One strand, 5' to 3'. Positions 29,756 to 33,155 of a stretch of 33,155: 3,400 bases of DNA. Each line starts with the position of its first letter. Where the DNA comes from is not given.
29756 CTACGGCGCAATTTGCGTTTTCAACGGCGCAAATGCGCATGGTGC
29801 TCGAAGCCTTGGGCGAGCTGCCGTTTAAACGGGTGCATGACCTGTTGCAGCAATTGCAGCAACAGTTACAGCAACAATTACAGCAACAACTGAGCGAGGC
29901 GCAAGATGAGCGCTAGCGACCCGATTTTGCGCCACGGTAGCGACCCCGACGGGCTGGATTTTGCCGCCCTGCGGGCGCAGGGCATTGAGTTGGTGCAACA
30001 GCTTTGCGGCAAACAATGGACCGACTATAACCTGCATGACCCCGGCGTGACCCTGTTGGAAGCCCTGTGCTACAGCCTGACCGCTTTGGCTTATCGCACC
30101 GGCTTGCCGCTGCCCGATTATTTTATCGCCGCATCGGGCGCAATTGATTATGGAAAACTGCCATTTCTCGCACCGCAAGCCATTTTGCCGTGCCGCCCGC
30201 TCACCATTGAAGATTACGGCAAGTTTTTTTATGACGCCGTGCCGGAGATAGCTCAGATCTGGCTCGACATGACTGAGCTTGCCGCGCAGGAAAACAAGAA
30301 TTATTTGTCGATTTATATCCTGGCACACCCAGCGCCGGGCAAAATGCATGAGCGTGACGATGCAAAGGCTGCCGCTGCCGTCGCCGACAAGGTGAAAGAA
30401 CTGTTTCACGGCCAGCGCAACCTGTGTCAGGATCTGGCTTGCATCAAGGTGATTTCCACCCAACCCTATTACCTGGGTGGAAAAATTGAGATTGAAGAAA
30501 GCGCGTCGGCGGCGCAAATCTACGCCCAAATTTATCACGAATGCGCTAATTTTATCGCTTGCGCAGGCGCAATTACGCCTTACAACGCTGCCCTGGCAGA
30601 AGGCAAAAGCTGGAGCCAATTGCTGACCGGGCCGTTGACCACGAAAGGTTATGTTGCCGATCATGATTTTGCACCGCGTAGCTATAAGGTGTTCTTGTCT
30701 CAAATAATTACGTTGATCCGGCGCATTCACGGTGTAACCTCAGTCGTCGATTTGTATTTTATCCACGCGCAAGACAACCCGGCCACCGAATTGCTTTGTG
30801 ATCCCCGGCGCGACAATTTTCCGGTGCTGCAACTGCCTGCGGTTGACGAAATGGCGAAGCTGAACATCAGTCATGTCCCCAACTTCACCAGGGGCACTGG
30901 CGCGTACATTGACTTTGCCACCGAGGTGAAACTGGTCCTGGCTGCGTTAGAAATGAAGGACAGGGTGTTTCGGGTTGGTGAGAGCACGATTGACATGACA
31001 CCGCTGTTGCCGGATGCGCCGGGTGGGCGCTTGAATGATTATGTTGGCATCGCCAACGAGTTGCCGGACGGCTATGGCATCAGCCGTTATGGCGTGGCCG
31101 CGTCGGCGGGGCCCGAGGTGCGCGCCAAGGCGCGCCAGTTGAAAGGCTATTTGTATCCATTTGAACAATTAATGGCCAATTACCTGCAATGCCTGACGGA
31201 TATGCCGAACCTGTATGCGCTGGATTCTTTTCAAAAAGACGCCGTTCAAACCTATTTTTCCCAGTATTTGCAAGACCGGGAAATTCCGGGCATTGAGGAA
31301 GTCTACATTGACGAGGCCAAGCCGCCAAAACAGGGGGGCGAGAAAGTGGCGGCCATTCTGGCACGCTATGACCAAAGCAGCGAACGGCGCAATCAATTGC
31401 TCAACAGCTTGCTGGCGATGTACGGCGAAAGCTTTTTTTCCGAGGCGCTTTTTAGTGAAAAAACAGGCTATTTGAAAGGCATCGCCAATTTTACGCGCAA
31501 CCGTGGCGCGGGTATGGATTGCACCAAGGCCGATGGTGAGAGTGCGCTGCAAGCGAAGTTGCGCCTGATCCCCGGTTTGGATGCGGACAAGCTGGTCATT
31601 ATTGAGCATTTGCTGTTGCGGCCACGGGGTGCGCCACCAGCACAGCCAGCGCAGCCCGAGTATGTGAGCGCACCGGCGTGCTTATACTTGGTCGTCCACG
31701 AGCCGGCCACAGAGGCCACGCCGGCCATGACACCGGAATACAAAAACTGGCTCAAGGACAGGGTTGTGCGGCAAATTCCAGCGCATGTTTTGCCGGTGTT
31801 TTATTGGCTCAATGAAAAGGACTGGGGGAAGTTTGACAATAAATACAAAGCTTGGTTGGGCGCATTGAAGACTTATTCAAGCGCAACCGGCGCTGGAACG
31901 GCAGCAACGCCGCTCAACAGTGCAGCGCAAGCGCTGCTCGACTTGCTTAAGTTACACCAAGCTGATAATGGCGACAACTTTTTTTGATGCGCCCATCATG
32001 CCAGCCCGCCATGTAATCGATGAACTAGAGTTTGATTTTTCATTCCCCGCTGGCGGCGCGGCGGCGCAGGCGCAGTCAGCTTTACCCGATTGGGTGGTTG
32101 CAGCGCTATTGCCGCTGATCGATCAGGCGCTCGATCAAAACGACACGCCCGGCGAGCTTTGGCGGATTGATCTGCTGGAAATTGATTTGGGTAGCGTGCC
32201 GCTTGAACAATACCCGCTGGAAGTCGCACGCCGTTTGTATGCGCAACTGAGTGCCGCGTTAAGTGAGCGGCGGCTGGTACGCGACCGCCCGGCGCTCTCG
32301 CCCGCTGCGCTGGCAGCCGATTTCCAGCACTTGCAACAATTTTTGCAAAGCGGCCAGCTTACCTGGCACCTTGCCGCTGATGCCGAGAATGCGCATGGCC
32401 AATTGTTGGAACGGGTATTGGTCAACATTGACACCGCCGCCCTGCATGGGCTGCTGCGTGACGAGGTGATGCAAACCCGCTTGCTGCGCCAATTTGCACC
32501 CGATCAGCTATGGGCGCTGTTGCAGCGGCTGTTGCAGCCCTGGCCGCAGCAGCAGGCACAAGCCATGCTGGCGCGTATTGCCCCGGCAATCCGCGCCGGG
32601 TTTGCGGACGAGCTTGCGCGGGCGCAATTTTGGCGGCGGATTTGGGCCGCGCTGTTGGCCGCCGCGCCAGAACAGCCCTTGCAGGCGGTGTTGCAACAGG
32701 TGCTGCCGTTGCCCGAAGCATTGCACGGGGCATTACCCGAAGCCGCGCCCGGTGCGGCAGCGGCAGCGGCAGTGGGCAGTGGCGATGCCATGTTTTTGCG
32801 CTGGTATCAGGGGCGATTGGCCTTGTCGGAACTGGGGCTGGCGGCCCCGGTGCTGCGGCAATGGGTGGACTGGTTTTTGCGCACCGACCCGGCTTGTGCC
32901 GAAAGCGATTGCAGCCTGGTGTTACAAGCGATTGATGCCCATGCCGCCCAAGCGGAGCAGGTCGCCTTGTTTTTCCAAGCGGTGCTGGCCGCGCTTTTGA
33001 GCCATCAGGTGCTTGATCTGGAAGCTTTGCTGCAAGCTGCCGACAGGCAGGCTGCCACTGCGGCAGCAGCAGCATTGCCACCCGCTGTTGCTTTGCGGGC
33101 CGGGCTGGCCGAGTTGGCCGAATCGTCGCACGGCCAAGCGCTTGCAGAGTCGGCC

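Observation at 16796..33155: Phage-tail-like extracellular contractile injection system (eCIS) structural operon with non-Afp/PVC gene order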

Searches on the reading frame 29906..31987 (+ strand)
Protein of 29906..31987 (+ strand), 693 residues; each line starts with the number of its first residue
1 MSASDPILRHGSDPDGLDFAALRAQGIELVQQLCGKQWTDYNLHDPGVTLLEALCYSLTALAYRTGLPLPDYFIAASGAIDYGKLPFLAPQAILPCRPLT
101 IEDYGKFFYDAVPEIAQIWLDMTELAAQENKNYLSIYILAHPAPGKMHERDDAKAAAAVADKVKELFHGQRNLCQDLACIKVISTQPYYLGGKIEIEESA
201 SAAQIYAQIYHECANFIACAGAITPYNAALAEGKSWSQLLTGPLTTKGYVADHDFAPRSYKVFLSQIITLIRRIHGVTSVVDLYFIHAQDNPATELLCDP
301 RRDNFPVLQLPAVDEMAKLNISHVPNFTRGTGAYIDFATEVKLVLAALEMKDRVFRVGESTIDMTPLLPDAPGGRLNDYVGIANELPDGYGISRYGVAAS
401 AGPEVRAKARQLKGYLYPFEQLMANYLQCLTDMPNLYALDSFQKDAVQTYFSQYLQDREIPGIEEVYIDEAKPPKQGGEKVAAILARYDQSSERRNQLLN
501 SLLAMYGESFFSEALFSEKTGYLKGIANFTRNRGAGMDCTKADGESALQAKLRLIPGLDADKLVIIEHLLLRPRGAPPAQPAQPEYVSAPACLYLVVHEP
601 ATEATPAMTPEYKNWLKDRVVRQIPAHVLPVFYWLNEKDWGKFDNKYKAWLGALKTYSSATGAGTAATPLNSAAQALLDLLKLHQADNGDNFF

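Call 6: search_protein_families(library=pfam, proteins=[window:29906-31987:+], max_evalue=0.01)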
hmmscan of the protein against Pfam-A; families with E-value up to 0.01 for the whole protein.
window:29906-31987:+ (693 aa): 0 families

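Call 7: search_protein_families(library=ncbifam, proteins=[window:29906-31987:+], max_evalue=0.01)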
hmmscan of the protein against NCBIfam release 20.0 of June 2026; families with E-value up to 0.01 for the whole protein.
window:29906-31987:+ (693 aa): 1 family
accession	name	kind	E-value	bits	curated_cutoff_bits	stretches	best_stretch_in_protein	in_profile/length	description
TIGR02243.1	TIGR02243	equivalog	5.4e-06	25.2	155.8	1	18-64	6-51/659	putative baseplate assembly protein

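Call 8: search_protein_families(library=phrogs, proteins=[window:29906-31987:+], max_evalue=0.01)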
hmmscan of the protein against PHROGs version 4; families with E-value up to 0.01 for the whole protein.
window:29906-31987:+ (693 aa): 0 families

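Call 9: find_encoding_contigs(protein=window:29906-31987:+, flank=10000, max_places=6)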
Protein window:29906-31987:+ (693 aa): no gene with exactly this product is on record in the collection.

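Call 12: search_solved_structures(query=window:29906-31987:+, max_evalue=0.1)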
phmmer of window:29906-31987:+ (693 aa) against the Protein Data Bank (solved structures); distinct sequences matched with E-value up to 0.1: 8.
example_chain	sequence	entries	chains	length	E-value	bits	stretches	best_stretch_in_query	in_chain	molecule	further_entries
7aeb_A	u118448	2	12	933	2.6e-50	174.8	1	11-516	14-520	baseplate protein (Algo12)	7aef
9wsz_A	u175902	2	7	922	5.9e-50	173.6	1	13-516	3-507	Baseplate protein Alg12 | The baseplate protein Alg12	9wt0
7b5h_AD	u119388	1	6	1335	8.2e-38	133.5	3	14-122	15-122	All3315 protein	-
9rce_B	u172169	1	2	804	1.6e-37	132.6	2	10-228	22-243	SalCis12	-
9qgl_a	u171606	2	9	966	1.2e-23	86.7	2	15-110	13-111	Baseplate protein J-like domain-containing protein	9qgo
6j0n_P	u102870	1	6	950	8.4e-18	67.3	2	10-110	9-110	Pvc12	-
6rao_J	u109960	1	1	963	3e-15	58.9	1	15-111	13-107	Afp12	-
9gtp_1K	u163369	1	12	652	0.016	16.8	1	31-66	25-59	Baseplate protein J-like domain-containing protein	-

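Call 26: find_related_loci(query=window:29906-31987:+, collection=genome_contigs, flank=10000)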
Query window:29906-31987:+ (693 aa) in genome_contigs; peptide patterns used: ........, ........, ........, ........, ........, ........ (x = any residue, [..] = any of these).
66 stretches matched a pattern; 49 encode a relative of the query (tblastn E <= 1e-3); 49 distinct loci.
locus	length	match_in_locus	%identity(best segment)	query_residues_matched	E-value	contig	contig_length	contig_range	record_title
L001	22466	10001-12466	40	1-683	3e-126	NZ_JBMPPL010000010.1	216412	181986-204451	Undibacterium sp. TJN19 NODE_10_length_216412_cov_23.638583_10, whole genome shotgun sequence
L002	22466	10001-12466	39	1-683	1e-120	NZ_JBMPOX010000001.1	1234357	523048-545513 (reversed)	Undibacterium sp. Ji50W NODE_1_length_1234357_cov_18.083465_1, whole genome shotgun sequence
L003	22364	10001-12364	37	3-661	3e-111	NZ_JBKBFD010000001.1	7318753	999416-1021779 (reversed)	Duganella sp. CT11-25 contig_1_np1212, whole genome shotgun sequence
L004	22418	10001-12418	36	1-681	2e-107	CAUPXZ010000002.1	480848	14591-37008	MAG TPA_asm: uncultured Duganella sp. isolate ERR9969053_bin.1_MetaWRAP_v1.3_MAG genome assembly, contig: ERZ21615751.2,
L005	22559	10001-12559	34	1-682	8e-102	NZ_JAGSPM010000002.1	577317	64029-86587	Undibacterium baiyunense strain BYS107W NODE_2_length_577317_cov_43.140943, whole genome shotgun sequence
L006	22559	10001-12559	34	1-682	6e-100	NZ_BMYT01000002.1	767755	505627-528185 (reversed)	Undibacterium macrobrachii strain KCTC 23916 sequence02, whole genome shotgun sequence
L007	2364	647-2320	35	16-559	3e-95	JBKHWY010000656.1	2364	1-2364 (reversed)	MAG: Gammaproteobacteria bacterium isolate BC_bin_5_strict NODE_656_length_2364_cov_6.011806, whole genome shotgun seque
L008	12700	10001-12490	34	7-693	4e-87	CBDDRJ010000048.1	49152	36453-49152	uncultured bacterium isolate s13_117 genome assembly, contig: k141_492208, whole genome shotgun sequence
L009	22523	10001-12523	35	1-693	2e-103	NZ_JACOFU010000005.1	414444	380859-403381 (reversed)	Undibacterium amnicola strain KCTC 52442 5, whole genome shotgun sequence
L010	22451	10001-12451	32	1-681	2e-83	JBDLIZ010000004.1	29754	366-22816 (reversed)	MAG: Pseudomonadota bacterium isolate MAG064 MAG064_4, whole genome shotgun sequence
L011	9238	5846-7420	31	14-541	2e-75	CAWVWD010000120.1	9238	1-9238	MAG TPA_asm: uncultured Saprospiraceae bacterium isolate ERR3589580_concoct_86 genome assembly, contig: ERZ7462777.6210,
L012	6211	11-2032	37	169-693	4e-71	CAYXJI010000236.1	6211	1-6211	MAG TPA_asm: uncultured Burkholderiaceae bacterium isolate SRP286056_co3_128 genome assembly, contig: NODE_17523_length_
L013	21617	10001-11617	30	19-558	3e-69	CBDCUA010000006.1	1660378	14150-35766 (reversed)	MAG: Phycisphaeraceae bacterium isolate ab2f064c-c327-4047-8da2-9c7ef337f7e9 genome assembly, contig: contig_6, whole ge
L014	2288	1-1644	29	23-562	1e-69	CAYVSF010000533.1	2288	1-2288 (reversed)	MAG TPA_asm: uncultured Bacteroidales bacterium isolate binchicken_co13_200 genome assembly, contig: NODE_92250_length_2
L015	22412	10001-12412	37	1-670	5e-103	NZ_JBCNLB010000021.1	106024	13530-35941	MAG: Duganella sp. isolate SMAGNO38 Contig21, whole genome shotgun sequence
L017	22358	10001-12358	33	1-562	1e-63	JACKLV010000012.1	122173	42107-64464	MAG: Burkholderiales bacterium isolate HK-STAS-PROT-101 HK-STAS-PROT-101_12, whole genome shotgun sequence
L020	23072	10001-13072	34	1-681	7e-63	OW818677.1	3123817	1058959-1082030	metagenome genome assembly, chromosome: 1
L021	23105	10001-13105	32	1-690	3e-62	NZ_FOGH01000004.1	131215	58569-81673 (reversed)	Nitrosomonas sp. Nm51, whole genome shotgun sequence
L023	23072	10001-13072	33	1-681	5e-61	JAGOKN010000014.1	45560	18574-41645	MAG: Nitrosomonas sp. isolate Go_SlAct_bin_519 Go_SlAct_2393_length_45560_cov_16.459622, whole genome shotgun sequence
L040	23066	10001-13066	33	1-681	7e-65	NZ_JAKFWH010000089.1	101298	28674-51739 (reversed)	MAG: Nitrosomonas sp. isolate D5_Bin_16 D5_0000068, whole genome shotgun sequence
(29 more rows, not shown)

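Call 29: search_protein_families(library=pfam, proteins=[L021:17974-19344:+, L021:19341-21995:+, L010:15669-17114:+, L010:17123-19672:+, L010:19923-21068:+, L001:18758-20098:+, L017:19641-22280:+], max_evalue=0.01)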
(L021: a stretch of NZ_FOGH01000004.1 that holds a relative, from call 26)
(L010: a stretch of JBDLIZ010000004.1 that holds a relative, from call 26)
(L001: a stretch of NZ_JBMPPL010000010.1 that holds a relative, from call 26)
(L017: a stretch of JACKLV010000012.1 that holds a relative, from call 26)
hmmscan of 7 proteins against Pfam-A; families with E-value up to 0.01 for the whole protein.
L021:17974-19344:+ (456 aa): 3 families
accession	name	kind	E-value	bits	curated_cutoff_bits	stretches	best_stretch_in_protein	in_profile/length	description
PF00004.35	AAA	-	6e-28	98.3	21.2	1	252-375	2-129/131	ATPase family associated with various cellular activities (AAA)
PF17862.7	AAA_lid_3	-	0.00037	20.4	27.2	1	400-441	1-43/45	AAA+ lid domain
PF22977.2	WHD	-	0.0035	17.4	27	0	114-176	136-199/221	Winged helix domain, variant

L021:19341-21995:+ (884 aa): 1 family
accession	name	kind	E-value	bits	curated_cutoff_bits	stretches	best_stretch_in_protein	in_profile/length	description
PF13194.11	DUF4010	-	0.0002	21.5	30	1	774-875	15-115/210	Domain of unknown function (DUF4010)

L010:15669-17114:+ (481 aa): 3 families
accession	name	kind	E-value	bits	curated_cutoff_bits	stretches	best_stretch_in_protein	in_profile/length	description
PF00004.35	AAA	-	6e-30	104.8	21.2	1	277-401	2-130/131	ATPase family associated with various cellular activities (AAA)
PF05496.18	RuvB_N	-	0.0015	18.8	27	1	277-341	37-94/159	Holliday junction DNA helicase RuvB P-loop domain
PF13481.12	AAA_25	-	0.0092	16.1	27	0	263-297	23-57/195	AAA domain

L010:17123-19672:+ (849 aa): 0 families

L010:19923-21068:+ (381 aa): 0 families

L001:18758-20098:+ (446 aa): 5 families
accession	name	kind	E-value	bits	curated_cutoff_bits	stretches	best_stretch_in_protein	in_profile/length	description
PF00004.35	AAA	-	4.1e-28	98.9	21.2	1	242-365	2-129/131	ATPase family associated with various cellular activities (AAA)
PF17862.7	AAA_lid_3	-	0.00032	20.7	27.2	1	390-431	1-43/45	AAA+ lid domain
PF05496.18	RuvB_N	-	0.0036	17.5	27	1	242-306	37-94/159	Holliday junction DNA helicase RuvB P-loop domain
PF16252.10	DUF4908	-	0.0057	16.7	25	1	272-444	20-189/223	Domain of unknown function (DUF4908)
PF13481.12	AAA_25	-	0.0073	16.4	27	0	227-262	22-57/195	AAA domain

L017:19641-22280:+ (879 aa): 1 family
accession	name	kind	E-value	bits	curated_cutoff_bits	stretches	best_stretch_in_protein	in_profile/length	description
PF13194.11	DUF4010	-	0.0013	18.9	30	1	770-870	16-115/210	Domain of unknown function (DUF4010)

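Call 30: search_solved_structures(query=L021:19341-21995:+, max_evalue=0.1)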
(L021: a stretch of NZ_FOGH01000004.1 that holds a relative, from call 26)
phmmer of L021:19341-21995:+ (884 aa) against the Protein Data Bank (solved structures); distinct sequences matched with E-value up to 0.1: 2.
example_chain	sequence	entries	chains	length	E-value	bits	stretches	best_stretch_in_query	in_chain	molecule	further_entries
9r9a_B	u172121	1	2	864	2.2e-17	65.4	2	431-865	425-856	Uncharacterized protein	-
9sje_G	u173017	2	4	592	0.036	15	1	501-585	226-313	Cycloisomaltooligosaccharide glucanotransferase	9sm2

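Call 65: search_protein_families(library=pfam, proteins=[L020:22255-23070:+, L010:21163-22449:+, L013:19637-20131:-, L010:19923-21068:+, L013:16588-18264:+, L015:17689-20943:+, L023:22349-22972:+, L040:17632-18390:+], max_evalue=0.01)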
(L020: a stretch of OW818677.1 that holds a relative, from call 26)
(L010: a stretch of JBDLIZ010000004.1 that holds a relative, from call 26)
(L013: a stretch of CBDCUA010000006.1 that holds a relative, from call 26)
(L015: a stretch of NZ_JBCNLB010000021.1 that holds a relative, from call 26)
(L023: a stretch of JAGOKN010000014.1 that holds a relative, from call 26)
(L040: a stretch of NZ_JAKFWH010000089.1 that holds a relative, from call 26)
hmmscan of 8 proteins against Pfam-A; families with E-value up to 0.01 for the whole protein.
L020:22255-23070:+ (272 aa): 1 family
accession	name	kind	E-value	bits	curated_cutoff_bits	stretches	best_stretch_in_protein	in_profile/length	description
PF13699.11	eCIS_core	-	4.9e-08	33.5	22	1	174-239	2-78/79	eCIS core domain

L010:21163-22449:+ (429 aa): 1 family
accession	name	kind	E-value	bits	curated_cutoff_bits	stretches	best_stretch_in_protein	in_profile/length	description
PF13699.11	eCIS_core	-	2.1e-08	34.6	22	1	128-193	2-78/79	eCIS core domain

L013:19637-20131:- (164 aa): 1 family
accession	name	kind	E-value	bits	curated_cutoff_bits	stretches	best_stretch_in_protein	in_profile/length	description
PF13699.11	eCIS_core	-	3.5e-12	46.8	22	1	61-125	3-78/79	eCIS core domain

L010:19923-21068:+ (381 aa): 0 families

L013:16588-18264:+ (558 aa): 0 families

L015:17689-20943:+ (1084 aa): 0 families

L023:22349-22972:+ (207 aa): 12 families
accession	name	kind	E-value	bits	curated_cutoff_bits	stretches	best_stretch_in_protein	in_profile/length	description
PF08242.18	Methyltransf_12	-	2.7e-10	41.3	30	1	55-126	1-77/98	Methyltransferase domain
PF13649.12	Methyltransf_25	-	2.8e-10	41.2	27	1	54-129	1-78/97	Methyltransferase domain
PF13847.12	Methyltransf_31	-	3.5e-10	40.2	27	1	51-148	4-108/145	Methyltransferase domain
PF08241.18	Methyltransf_11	-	1.1e-06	29.7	21.2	1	55-125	1-71/95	Methyltransferase domain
PF05401.17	NodS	-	2.2e-06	28.1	24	1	36-124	27-116/201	Nodulation protein S (NodS)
PF01135.25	PCMT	-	5.3e-05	23.5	20.3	1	27-127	49-138/210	Protein-L-isoaspartate(D-aspartate) O-methyltransferase (PCMT)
PF13489.12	Methyltransf_23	-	6.8e-05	23.1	27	1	48-161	20-98/164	Methyltransferase domain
PF01209.24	Ubie_methyltran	-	0.0011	18.8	20.1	1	46-138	43-136/233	ubiE/COQ5 methyltransferase family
PF03291.22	mRNA_G-N7_MeTrfase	-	0.0012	18.5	26.6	1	50-117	61-126/315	mRNA (guanine-N(7))-methyltransferase domain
PF02390.23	Methyltransf_4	-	0.0051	16.7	24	1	53-97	4-48/173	Putative methyltransferase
PF08003.17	Methyltransf_9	-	0.0058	16.1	23.8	1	29-149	97-217/315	Protein of unknown function (DUF1698)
PF00891.24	Methyltransf_2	-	0.0096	15.7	22.3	0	35-119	46-132/210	O-methyltransferase domain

L040:17632-18390:+ (252 aa): 1 family
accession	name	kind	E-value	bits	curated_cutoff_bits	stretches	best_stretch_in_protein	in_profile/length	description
PF19268.4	CIS_TMP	-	5.9e-67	227.4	27.8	1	67-251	291-463/463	Contractile injection system tape measure protein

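Call 96: search_protein_families(library=ncbifam, proteins=[L023:22349-22966:+, L021:17974-19344:+, L021:19341-21995:+, L020:22255-23070:+], max_evalue=0.001)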
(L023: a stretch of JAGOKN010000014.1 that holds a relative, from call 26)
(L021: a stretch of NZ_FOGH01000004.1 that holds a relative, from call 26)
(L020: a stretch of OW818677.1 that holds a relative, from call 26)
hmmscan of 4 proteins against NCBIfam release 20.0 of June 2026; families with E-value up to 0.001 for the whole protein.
L023:22349-22966:+ (206 aa): 16 families
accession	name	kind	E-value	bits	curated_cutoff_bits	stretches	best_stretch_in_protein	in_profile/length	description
NF002463.0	PRK01683.1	equivalog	5.2e-08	32.8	297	1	43-165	24-142/258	trans-aconitate 2-methyltransferase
NF045667.1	MTase_DVU1556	equivalog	4.5e-06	26.3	155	1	49-100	21-73/213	DVU_1556 family methyltransferase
TIGR02072.1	BioC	equivalog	8.8e-06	25.7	184.95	1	48-131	32-114/244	malonyl-ACP O-methyltransferase BioC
NF043040.1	corrin_prot_MT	hypoth_equivalog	9.7e-06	25.2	180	1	43-100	34-92/216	corrinoid protein-associated methyltransferase CpaM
TIGR01934.1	MenG_MenH_UbiE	subfamily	1.2e-05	24.7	158.35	1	30-130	27-118/223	ubiquinone/menaquinone biosynthesis methyltransferase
NF001244.0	PRK00216.1-5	equivalog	4.5e-05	22.9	216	1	45-127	43-129/236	bifunctional demethylmenaquinone methyltransferase/2-methoxy-6-polyprenyl-1,4-benzoquinol methylase UbiE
NF010703.0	PRK14103.1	equivalog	5.7e-05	22.6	320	1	41-145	20-120/256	trans-aconitate 2-methyltransferase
TIGR04371.1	methyltran_NanM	subfamily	5.8e-05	22.7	44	1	46-91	145-189/273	putative sugar O-methyltransferase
NF041537.1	ArsM_AhpD_UU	exception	6.3e-05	21.9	510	1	50-155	76-186/345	arsenite methyltransferase/AhpD domain selenoprotein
TIGR02021.1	BchM-ChlM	equivalog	0.00023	20.6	158.9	1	41-131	43-135/218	magnesium protoporphyrin IX methyltransferase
TIGR01983.1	UbiG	equivalog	0.00023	20.5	102.95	1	35-98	34-95/228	bifunctional 2-polyprenyl-6-hydroxyphenol methylase/3-demethylubiquinol 3-O-methyltransferase UbiG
TIGR04325.1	MTase_LIC12133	subfamily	0.00028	20.2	80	1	43-126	66-139/234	methyltransferase, TIGR04325 family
NF050150.1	RiPP_MTase_ApyS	equivalog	0.00035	19.9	400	1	48-96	139-187/323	RiPP biosynthesis methyltransferase ApyS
TIGR00080.1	pimt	equivalog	0.00064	19.6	159.05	1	27-128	53-143/216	protein-L-isoaspartate O-methyltransferase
NF047649.1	MTase_UXPK_star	exception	0.00071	18.7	460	1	50-151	77-183/283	methyltransferase/UXPK-star double selenoprotein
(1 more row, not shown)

L021:17974-19344:+ (456 aa): 15 families
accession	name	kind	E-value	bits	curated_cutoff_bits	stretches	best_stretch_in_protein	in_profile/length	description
NF042959.1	IteA_antiphage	equivalog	5.4e-32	111.3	510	1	210-443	92-319/367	anti-phage ATPase IteA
NF041006.2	cell_div_CdvC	equivalog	1.5e-28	99.8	650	1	252-430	138-324/370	cell division protein CdvC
NF003069.1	PRK03992.1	subfamily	5.6e-28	98.2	500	1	245-447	162-371/379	proteasome-activating nucleotidase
TIGR01242.2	TIGR01242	subfamily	1.6e-27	96.5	500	1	245-447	145-354/362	proteasome-activating nucleotidase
TIGR01243.1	CDC48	subfamily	8.1e-26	90.5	802.65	1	207-450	450-693/733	CDC48 family AAA ATPase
TIGR01241.2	FtsH_fam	equivalog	4.7e-24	85.1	600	1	205-447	157-401/598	ATP-dependent zinc metalloprotease FtsH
NF047748.1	PrtsmActNtasePan1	equivalog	5.2e-21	75.1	750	1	245-443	179-384/405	proteasome-activating nucleotidase Pan1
NF047747.1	PrtsmActNtasePan2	equivalog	5.7e-21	75.2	700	1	245-443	182-387/397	proteasome-activating nucleotidase Pan2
NF008004.0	PRK10733.1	equivalog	5.3e-15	54.4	1008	1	208-436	150-380/644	ATP-dependent zinc metalloprotease FtsH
TIGR03922.1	T7SS_EccA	equivalog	1.8e-11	43.3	466.65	1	251-375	315-448/557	type VII secretion AAA-ATPase EccA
TIGR03689.1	pup_AAA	equivalog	1.2e-10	40.7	504.75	1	244-397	212-384/512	proteasome ATPase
TIGR02881.1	spore_V_K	equivalog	4.8e-06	25.8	422.95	1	216-396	12-196/261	stage V sporulation protein K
NF003229.0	PRK04195.1-5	equivalog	0.00016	20.6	280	1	229-321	26-118/413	replication factor C large subunit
NF009881.0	PRK13341.1-2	equivalog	0.00028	18.9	651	1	252-316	56-119/736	AAA family ATPase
NF008263.0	PRK11034.1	equivalog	0.00066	17.7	1350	0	236-285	476-525/758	ATP-dependent Clp protease ATP-binding subunit ClpA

L021:19341-21995:+ (884 aa): 0 families

L020:22255-23070:+ (272 aa): 0 families

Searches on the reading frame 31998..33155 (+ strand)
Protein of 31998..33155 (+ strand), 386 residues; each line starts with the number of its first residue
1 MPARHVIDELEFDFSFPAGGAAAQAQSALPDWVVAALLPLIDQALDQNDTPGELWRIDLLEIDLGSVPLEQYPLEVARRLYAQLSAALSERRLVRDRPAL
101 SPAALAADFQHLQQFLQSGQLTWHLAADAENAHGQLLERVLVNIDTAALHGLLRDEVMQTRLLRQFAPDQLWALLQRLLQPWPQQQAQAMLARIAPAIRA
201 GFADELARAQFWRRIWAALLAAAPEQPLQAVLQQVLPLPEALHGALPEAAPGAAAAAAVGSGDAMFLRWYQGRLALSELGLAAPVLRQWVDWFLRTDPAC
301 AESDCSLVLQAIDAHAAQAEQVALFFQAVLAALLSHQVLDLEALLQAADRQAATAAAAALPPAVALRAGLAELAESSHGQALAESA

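Call 6: search_protein_families(library=pfam, proteins=[window:31998-33155:+], max_evalue=0.01)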
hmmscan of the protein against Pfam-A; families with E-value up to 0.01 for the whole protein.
window:31998-33155:+ (386 aa): 1 family
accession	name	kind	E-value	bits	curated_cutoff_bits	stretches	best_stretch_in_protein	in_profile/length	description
PF19268.4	CIS_TMP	-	2.1e-28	100.3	27.8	1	4-241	1-240/463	Contractile injection system tape measure protein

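Call 7: search_protein_families(library=ncbifam, proteins=[window:31998-33155:+], max_evalue=0.01)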
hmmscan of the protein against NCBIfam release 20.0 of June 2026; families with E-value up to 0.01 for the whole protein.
window:31998-33155:+ (386 aa): 0 families

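Call 8: search_protein_families(library=phrogs, proteins=[window:31998-33155:+], max_evalue=0.01)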
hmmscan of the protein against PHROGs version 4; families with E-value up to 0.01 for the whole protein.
window:31998-33155:+ (386 aa): 0 families
